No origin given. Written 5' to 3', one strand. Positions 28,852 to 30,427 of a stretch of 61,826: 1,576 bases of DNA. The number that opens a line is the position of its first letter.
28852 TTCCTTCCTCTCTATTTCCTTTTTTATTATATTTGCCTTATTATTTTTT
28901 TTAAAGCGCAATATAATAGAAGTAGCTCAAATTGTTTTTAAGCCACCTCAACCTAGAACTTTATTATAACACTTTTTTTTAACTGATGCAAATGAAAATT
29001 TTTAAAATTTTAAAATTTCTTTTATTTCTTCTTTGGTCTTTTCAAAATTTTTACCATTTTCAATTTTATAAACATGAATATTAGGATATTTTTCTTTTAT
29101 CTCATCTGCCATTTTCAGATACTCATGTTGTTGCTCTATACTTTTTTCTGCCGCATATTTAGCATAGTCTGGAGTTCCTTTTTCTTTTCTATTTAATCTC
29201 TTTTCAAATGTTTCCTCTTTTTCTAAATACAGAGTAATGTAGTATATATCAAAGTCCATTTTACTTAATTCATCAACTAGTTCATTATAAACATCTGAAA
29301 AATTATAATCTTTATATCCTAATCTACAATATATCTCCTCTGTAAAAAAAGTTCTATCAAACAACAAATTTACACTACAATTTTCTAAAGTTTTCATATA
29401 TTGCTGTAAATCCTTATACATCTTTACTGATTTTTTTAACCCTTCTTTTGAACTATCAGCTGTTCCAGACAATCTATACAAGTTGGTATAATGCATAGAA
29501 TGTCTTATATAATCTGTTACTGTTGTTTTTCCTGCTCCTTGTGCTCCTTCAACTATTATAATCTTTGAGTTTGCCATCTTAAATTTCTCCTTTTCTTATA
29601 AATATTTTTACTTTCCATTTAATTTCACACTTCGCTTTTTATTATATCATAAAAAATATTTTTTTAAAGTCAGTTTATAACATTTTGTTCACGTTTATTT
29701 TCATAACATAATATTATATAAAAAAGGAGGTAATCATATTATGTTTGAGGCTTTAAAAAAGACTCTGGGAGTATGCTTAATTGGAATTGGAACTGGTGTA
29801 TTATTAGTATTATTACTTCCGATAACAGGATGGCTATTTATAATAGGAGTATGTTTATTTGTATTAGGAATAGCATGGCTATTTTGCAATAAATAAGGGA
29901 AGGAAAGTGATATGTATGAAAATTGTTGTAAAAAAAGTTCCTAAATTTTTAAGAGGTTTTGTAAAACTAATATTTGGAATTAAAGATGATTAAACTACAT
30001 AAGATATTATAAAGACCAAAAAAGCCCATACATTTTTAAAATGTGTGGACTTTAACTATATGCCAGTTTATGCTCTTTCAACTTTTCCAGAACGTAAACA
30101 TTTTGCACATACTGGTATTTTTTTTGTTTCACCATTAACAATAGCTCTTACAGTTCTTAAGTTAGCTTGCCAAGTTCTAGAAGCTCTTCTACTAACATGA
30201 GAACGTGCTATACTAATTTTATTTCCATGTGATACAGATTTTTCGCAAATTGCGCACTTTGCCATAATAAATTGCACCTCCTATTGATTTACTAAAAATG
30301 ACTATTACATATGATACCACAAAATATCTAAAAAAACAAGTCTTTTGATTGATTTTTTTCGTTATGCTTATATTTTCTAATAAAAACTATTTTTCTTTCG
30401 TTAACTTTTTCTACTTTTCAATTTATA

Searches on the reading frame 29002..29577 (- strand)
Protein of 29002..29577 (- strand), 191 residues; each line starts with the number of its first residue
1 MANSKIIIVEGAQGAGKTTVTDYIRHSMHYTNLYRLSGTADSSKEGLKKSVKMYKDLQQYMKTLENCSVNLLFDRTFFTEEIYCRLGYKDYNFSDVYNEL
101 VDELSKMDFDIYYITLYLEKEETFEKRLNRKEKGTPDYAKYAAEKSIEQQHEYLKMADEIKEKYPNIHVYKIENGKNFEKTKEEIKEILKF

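Call 52: search_protein_families(library=pfam, proteins=[window:29002-29577:-], max_evalue=0.01)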
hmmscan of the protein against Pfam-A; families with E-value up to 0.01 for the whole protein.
window:29002-29577:- (191 aa): 4 families
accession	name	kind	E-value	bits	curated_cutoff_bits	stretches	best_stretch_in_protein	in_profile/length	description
PF06414.18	Zeta_toxin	-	5.4e-05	23.1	22.3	1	5-37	17-50/199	Zeta toxin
PF13238.12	AAA_18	-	0.00031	21.6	29.4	1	7-130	1-111/128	AAA domain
PF01712.25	dNK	-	0.00094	19.4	27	0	7-188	1-194/203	Deoxynucleoside kinase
PF13191.12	AAA_16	-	0.009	17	32.6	0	5-43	25-63/167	AAA ATPase domain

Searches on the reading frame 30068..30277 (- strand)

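Call 52: search_protein_families(library=pfam, proteins=[window:30068-30277:-], max_evalue=0.01)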
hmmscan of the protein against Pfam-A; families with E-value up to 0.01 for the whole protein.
window:30068-30277:- (69 aa): 2 families
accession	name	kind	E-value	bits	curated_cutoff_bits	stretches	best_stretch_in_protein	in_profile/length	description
PF00830.24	Ribosomal_L28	-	9.6e-15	54.8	27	1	7-65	2-58/60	Ribosomal L28 family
PF02892.21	zf-BED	-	0.0041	17.6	20.6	1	5-31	16-42/44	BED zinc finger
